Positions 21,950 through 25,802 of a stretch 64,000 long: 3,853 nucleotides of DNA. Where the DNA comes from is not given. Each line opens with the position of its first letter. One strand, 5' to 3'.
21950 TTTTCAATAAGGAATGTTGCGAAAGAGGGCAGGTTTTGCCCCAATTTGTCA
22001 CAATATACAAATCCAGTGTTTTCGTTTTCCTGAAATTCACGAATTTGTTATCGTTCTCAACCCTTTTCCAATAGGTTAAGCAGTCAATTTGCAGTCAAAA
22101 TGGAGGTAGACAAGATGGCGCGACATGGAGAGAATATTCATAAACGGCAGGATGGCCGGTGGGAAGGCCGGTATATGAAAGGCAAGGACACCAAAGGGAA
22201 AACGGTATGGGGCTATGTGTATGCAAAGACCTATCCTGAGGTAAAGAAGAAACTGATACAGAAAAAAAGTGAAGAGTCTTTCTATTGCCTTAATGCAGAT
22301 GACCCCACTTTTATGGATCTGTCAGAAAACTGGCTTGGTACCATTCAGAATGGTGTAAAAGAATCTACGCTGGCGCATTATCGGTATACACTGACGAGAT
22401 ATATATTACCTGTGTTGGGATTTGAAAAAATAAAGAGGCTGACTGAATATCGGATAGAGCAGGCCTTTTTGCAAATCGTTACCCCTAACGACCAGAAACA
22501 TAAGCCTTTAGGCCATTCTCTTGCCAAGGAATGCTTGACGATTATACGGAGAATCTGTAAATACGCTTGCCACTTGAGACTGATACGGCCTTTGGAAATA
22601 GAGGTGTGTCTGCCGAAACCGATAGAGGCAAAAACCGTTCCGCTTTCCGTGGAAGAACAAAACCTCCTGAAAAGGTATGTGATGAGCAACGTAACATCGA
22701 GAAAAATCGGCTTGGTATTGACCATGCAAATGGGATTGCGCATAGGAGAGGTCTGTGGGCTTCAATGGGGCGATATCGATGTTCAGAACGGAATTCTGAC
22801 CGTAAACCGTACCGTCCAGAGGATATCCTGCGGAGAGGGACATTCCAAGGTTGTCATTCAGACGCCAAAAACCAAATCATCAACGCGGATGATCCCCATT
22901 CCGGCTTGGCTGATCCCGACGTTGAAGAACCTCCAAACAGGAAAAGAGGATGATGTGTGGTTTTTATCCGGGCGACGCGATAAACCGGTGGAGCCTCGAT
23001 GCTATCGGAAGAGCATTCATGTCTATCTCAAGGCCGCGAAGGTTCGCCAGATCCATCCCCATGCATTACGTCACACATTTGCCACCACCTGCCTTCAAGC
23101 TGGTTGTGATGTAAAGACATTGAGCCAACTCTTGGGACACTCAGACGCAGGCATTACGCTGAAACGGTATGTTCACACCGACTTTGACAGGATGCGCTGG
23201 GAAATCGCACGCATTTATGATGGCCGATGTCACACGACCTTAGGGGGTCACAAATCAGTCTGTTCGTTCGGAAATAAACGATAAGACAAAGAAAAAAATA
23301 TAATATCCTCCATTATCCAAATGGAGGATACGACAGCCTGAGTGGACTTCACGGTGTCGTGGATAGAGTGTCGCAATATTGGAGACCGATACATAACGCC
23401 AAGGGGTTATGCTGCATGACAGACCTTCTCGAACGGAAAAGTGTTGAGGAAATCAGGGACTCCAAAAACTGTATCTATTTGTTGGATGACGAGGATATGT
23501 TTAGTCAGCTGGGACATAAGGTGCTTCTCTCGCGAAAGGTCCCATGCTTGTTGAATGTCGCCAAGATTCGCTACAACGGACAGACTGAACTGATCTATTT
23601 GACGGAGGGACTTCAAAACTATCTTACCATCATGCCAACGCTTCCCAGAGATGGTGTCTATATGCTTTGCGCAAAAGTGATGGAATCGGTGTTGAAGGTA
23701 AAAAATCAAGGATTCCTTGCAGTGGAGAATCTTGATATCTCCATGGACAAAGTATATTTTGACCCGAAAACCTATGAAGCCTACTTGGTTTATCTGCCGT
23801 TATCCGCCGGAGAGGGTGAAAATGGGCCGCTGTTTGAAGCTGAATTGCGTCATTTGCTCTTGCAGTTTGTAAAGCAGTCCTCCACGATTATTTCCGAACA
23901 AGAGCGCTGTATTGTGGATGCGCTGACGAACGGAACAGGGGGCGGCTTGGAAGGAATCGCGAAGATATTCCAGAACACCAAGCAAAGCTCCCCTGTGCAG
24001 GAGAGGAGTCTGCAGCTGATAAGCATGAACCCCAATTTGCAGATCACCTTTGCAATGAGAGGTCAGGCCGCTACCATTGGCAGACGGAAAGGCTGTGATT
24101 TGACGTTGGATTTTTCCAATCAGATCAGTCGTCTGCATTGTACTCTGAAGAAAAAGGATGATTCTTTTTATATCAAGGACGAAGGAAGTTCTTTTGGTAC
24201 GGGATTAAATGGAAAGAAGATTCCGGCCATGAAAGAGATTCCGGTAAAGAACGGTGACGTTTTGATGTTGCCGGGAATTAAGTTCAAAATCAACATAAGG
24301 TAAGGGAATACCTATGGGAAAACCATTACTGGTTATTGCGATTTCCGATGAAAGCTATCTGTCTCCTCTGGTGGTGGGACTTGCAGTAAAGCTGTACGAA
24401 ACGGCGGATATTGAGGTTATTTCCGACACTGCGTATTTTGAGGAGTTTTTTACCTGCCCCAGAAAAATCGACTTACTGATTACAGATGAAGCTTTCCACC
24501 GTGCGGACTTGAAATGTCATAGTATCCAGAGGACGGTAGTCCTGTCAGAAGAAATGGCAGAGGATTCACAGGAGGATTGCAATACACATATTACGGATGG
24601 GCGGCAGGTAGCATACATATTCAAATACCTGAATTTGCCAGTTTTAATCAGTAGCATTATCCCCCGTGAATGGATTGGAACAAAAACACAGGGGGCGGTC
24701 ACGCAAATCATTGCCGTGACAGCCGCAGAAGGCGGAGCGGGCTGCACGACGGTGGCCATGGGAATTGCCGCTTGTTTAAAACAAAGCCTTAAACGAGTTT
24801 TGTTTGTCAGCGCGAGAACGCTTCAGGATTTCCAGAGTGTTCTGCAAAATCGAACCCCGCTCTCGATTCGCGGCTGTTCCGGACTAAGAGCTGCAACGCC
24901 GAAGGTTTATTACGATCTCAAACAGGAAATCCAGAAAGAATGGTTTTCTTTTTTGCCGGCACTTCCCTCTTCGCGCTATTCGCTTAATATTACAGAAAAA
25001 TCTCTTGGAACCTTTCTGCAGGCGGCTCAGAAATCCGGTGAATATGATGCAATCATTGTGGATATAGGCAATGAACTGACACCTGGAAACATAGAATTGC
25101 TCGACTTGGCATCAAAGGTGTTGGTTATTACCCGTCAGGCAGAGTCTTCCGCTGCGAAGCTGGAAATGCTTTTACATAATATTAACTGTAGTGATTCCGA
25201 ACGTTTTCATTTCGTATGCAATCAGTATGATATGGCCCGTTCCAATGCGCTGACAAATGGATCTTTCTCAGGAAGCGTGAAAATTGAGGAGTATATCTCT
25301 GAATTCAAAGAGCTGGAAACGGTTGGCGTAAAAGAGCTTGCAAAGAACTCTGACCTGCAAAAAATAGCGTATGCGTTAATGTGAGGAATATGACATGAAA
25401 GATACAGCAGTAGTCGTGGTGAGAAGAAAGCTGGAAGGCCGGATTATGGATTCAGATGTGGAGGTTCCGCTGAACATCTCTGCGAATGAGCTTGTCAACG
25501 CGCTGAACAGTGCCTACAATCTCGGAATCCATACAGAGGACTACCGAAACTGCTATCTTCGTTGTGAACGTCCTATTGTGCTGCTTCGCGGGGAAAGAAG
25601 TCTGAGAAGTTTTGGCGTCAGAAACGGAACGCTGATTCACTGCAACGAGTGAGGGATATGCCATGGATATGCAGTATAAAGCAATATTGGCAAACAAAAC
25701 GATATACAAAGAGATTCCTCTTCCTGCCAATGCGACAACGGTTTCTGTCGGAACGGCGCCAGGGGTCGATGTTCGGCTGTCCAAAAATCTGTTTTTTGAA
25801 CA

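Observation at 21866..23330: Invertible promoter switch that probably phase-varies the type VII secretion operon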

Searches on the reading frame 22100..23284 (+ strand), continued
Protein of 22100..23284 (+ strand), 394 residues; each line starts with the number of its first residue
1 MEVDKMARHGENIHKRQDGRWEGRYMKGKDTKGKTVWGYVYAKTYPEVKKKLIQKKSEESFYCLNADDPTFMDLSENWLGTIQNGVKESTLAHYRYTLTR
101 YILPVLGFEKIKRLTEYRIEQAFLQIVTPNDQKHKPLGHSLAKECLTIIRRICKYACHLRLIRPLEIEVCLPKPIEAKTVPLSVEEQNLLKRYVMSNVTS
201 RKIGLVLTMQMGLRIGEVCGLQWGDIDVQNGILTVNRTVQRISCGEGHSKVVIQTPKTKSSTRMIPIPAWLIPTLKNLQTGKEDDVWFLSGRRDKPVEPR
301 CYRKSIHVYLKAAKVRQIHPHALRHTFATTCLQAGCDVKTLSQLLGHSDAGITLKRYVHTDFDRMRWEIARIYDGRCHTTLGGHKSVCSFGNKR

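Call 72: find_encoding_contigs(protein=P0129, flank=1500, max_places=10)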
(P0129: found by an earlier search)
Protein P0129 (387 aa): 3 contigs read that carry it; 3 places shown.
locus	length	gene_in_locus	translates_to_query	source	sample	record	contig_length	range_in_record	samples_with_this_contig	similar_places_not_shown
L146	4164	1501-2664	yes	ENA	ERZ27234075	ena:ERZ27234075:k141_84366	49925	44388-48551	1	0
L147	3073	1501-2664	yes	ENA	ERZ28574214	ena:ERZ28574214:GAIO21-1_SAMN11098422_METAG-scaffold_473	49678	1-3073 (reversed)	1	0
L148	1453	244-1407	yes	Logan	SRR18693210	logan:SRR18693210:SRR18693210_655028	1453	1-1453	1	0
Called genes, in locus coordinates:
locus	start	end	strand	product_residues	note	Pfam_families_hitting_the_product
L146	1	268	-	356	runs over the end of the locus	PF13614:AAA_31 (weak)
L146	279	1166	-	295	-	PF19909:DUF6382 (weak), PF16697:Yop-YscD_cpl, PF00498:FHA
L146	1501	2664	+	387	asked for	PF14659:Phage_int_SAM_3 (weak), PF00589:Phage_integrase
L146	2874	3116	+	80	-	PF13560:HTH_31 (weak), PF13443:HTH_26, PF01381:HTH_3 (weak)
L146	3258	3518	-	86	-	PF13730:HTH_36, PF00392:GntR (weak)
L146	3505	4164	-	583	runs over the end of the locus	PF02534:T4SS-DNA_transf, PF10412:TrwB_AAD_bind, PF12696:TraG-D_C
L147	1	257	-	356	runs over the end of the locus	PF13614:AAA_31 (weak)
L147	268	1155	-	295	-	PF19909:DUF6382 (weak), PF16697:Yop-YscD_cpl, PF00498:FHA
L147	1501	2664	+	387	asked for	PF14659:Phage_int_SAM_3 (weak), PF00589:Phage_integrase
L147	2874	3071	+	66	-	?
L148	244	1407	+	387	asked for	PF14659:Phage_int_SAM_3 (weak), PF00589:Phage_integrase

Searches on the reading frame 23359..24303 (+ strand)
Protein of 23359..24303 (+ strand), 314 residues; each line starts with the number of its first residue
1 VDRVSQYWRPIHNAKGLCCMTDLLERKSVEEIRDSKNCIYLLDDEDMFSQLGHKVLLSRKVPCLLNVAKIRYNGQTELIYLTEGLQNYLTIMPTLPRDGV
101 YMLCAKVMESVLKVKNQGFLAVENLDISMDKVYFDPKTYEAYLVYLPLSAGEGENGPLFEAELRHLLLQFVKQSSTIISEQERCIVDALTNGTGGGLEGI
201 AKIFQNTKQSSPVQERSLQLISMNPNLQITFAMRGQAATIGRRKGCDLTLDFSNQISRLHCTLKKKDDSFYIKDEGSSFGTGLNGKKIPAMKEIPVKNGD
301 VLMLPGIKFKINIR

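Call 4: search_protein_families(library=pfam, proteins=[window:23359-24303:+], max_evalue=0.01)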
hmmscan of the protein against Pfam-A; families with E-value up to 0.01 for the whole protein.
window:23359-24303:+ (314 aa): 4 families
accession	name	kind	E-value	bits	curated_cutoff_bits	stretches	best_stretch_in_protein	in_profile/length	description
PF00498.31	FHA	-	4.4e-17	62.7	20.7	1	239-304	2-66/67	FHA domain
PF16697.10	Yop-YscD_cpl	-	1.6e-08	35.1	33.2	1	230-311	11-90/94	Inner membrane component of T3SS, cytoplasmic domain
PF19909.4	DUF6382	-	1.4e-06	28.5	26.7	1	37-154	8-126/163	Domain of unknown function (DUF6382)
PF08469.15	NPHI_C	-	0.0076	16.7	22.3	0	17-87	42-116/148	Nucleoside triphosphatase I C-terminal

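Call 65: search_protein_families(library=ncbifam, proteins=[window:23416-24303:+], max_evalue=0.001)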
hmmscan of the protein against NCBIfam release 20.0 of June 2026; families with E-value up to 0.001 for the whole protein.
window:23416-24303:+ (295 aa): 3 families
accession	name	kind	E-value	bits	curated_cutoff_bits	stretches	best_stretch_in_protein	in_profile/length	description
TIGR03354.1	VI_FHA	hypoth_equivalog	1e-09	38.8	120.25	1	207-293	14-102/420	type VI secretion system-associated FHA domain protein TagH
NF049868.1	FhaB_Rv0019c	equivalog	1.4e-07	31.7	125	1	196-278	66-146/158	FHA domain-containing protein FhaB/FipA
NF041660.2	oxygluDhInhib_OdhI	equivalog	1.2e-05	25.2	200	1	192-270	31-108/130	oxoglutarate dehydrogenase inhibitor Odhl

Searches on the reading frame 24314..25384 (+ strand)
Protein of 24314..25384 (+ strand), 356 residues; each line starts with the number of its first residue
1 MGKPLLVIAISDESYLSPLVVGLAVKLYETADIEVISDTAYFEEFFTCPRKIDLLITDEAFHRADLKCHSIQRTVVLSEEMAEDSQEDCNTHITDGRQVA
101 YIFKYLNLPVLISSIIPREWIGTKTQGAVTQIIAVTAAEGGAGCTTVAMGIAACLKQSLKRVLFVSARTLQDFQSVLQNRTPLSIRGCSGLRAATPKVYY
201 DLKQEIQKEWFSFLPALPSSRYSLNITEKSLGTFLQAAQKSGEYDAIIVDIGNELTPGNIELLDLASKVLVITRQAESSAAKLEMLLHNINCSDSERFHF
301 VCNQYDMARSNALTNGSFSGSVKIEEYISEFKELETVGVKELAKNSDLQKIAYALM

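Call 4: search_protein_families(library=pfam, proteins=[window:24314-25384:+], max_evalue=0.01)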
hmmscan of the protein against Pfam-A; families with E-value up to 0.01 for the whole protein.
window:24314-25384:+ (356 aa): 1 family
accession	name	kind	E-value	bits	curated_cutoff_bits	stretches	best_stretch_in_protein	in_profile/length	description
PF13614.12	AAA_31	-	6.9e-08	33.1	27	1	131-291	2-165/177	AAA domain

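Call 65: search_protein_families(library=ncbifam, proteins=[window:24314-25384:+], max_evalue=0.001)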
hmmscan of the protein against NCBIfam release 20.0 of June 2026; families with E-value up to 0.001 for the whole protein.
window:24314-25384:+ (356 aa): 4 families
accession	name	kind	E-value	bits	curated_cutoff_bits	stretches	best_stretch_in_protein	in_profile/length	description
TIGR03371.1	cellulose_yhjQ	equivalog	1.5e-09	37.7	157.85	1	131-310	2-183/246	cellulose biosynthesis protein BcsQ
TIGR03815.1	CpaE_hom_Actino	equivalog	1.8e-06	27.3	154.45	0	127-167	108-148/340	septum site-determining protein Ssd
NF041546.1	ParA_partition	equivalog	0.00011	21.9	180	0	132-167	1-36/203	ParA family partition ATPase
TIGR01968.1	minD_bact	equivalog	0.00024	20.6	212.9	0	131-306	2-174/261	septum site-determining protein MinD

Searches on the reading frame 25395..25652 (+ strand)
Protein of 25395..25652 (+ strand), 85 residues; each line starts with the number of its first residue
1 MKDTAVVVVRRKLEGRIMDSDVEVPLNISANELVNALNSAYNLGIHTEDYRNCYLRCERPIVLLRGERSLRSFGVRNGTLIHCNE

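Call 4: search_protein_families(library=pfam, proteins=[window:25395-25652:+], max_evalue=0.01)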
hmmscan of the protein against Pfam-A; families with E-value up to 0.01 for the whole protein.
window:25395-25652:+ (85 aa): 1 family
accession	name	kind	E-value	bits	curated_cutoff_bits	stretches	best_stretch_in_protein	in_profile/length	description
PF08817.16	YukD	-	1.8e-06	29.1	27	1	20-82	13-75/76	WXG100 protein secretion system (Wss), protein YukD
